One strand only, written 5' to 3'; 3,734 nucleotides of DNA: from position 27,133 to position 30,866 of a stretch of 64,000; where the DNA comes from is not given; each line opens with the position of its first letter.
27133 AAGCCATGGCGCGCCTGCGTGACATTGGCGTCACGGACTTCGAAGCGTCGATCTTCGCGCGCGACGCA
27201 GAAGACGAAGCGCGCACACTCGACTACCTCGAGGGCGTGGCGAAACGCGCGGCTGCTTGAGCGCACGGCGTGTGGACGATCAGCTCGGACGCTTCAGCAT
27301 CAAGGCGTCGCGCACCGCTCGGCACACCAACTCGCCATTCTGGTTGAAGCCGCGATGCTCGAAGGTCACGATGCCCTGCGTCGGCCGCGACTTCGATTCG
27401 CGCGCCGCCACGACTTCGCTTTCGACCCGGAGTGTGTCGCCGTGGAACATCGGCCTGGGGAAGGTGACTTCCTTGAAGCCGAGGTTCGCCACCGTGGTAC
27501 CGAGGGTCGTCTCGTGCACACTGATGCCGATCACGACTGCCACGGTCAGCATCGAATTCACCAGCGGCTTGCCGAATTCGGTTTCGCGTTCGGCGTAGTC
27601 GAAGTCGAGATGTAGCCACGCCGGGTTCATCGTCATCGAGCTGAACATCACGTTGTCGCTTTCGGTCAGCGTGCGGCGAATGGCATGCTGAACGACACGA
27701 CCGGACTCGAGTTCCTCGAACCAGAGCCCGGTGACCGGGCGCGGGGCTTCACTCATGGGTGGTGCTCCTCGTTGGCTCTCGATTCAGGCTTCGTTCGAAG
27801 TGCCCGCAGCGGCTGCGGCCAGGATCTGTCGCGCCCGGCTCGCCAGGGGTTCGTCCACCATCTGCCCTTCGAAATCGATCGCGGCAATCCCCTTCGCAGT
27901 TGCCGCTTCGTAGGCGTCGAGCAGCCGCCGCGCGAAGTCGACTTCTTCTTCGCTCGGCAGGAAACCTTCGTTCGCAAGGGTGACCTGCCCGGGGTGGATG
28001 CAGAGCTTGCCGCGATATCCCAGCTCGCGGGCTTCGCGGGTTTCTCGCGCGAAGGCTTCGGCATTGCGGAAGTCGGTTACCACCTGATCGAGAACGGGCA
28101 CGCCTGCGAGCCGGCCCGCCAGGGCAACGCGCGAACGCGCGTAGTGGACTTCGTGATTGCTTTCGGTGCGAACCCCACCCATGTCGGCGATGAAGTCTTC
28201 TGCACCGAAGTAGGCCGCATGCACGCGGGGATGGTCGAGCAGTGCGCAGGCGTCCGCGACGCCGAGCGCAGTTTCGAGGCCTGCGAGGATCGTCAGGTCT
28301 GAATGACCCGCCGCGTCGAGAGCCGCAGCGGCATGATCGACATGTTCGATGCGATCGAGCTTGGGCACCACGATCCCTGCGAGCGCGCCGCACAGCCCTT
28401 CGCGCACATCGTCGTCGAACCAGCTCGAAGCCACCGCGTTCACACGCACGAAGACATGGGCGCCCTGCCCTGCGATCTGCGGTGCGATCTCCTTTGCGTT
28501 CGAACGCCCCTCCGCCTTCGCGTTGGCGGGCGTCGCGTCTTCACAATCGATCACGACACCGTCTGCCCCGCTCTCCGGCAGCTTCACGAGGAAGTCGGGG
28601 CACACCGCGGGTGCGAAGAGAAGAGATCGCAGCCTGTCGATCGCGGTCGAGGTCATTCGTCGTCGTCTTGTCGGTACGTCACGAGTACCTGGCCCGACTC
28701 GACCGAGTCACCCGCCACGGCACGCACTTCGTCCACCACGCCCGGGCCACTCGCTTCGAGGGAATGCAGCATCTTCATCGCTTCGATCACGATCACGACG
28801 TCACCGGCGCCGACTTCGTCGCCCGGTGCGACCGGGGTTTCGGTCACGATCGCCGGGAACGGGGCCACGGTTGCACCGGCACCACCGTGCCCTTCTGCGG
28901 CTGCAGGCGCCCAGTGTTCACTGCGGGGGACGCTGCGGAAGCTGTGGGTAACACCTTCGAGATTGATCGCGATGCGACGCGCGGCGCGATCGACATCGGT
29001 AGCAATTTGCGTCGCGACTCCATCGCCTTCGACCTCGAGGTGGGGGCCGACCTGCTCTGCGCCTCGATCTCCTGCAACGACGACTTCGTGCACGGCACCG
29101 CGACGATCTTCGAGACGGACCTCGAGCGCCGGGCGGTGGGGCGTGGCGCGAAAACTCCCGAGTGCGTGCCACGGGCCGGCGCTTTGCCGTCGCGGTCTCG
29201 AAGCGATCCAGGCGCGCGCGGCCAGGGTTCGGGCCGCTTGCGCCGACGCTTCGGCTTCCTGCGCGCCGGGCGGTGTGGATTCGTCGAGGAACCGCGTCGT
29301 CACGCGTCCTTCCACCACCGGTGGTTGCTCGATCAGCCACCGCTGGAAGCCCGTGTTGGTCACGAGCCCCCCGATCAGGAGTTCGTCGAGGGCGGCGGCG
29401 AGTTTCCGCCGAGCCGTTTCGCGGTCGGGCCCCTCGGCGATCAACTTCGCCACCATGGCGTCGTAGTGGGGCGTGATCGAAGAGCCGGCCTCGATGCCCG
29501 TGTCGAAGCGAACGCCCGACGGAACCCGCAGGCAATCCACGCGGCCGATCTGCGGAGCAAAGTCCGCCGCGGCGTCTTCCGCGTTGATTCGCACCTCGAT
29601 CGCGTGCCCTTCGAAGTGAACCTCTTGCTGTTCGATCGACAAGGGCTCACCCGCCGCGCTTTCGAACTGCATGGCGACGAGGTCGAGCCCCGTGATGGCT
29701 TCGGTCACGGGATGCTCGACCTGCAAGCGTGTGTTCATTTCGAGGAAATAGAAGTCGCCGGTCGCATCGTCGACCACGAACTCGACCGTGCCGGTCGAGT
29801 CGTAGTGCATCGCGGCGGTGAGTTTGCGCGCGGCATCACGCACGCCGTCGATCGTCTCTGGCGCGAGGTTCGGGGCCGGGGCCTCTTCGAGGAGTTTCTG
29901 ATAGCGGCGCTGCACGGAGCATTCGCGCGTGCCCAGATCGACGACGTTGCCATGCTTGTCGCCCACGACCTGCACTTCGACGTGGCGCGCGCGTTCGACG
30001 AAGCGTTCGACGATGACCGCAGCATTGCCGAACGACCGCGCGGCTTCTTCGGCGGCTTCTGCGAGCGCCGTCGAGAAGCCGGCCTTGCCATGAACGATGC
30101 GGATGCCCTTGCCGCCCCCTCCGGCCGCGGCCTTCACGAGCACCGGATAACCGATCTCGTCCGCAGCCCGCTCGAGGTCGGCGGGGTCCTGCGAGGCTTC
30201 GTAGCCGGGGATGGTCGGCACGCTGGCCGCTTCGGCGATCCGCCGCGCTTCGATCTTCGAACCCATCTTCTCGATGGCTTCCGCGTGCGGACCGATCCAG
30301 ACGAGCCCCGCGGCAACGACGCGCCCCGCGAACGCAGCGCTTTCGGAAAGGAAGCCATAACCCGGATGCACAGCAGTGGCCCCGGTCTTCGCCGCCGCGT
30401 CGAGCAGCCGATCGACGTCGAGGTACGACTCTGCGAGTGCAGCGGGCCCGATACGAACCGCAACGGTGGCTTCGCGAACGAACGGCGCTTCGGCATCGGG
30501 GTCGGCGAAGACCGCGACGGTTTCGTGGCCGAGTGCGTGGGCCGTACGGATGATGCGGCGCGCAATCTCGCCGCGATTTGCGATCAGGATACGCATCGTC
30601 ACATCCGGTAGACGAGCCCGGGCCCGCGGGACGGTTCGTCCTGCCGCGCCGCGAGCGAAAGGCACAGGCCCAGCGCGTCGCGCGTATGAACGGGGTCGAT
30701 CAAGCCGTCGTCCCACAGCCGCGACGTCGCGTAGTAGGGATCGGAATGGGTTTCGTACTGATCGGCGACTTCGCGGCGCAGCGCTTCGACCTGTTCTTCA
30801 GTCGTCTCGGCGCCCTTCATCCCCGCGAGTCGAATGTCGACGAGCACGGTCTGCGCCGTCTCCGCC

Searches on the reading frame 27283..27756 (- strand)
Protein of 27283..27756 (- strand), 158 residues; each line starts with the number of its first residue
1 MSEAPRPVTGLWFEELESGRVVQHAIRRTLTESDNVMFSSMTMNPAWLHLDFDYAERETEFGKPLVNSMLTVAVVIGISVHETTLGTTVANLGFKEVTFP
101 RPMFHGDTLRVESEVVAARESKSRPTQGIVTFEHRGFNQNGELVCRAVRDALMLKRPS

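Call 72: search_protein_families(library=pfam, max_evalue=0.0001, proteins=[window:27283-27756:-])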
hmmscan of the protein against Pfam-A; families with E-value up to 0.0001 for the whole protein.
window:27283-27756:- (158 aa): 3 families
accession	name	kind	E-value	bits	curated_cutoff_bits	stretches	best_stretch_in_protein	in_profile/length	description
PF01575.25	MaoC_dehydratas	-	1.3e-20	73.6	27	1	18-131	6-116/123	MaoC like domain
PF19315.5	MC_hydratase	-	1.6e-16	60.8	26.5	1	10-150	21-161/353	Mesaconyl-CoA hydratase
PF13452.11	FAS1_DH_region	-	9.2e-05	23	22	0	57-145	40-130/132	FAS1-like, dehydratase domain region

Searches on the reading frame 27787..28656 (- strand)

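Call 72: search_protein_families(library=pfam, max_evalue=0.0001, proteins=[window:27787-28656:-])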
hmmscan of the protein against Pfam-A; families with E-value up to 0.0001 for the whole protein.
window:27787-28656:- (290 aa): 2 families
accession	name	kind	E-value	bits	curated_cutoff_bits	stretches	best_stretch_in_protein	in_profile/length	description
PF03328.21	HpcH_HpaI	-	1.1e-45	156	25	1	10-222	1-221/221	HpcH/HpaI aldolase/citrate lyase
PF15617.12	C-C_Bond_Lyase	-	1.2e-10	41.6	28.4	1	12-282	10-315/320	C-C_Bond_Lyase of the TIM-Barrel fold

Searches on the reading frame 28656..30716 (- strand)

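Call 72: search_protein_families(library=pfam, max_evalue=0.0001, proteins=[window:28656-30716:-])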
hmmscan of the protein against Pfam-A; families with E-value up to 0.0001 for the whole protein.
window:28656-30716:- (687 aa): 6 families
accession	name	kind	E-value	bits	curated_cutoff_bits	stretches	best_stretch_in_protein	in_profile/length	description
PF02786.22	CPSase_L_D2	-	2.4e-67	227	19.8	1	154-360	2-209/211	Carbamoyl-phosphate synthase L chain, ATP binding domain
PF00289.28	Biotin_carb_N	-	4e-39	133.9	25.5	1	41-148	3-110/110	Biotin carboxylase, N-terminal domain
PF02785.25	Biotin_carb_C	-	8.2e-32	110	32.4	1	374-479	1-108/108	Biotin carboxylase C-terminal domain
PF00364.28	Biotin_lipoyl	-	2.2e-13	50.3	22.1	1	624-680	16-72/73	Biotin-requiring enzyme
PF07478.18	Dala_Dala_lig_C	-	3.5e-11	43.4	24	1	181-329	28-174/204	D-ala D-ala ligase C-terminus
PF02222.28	ATP-grasp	-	1.1e-09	38.6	27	1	169-317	10-151/179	ATP-grasp domain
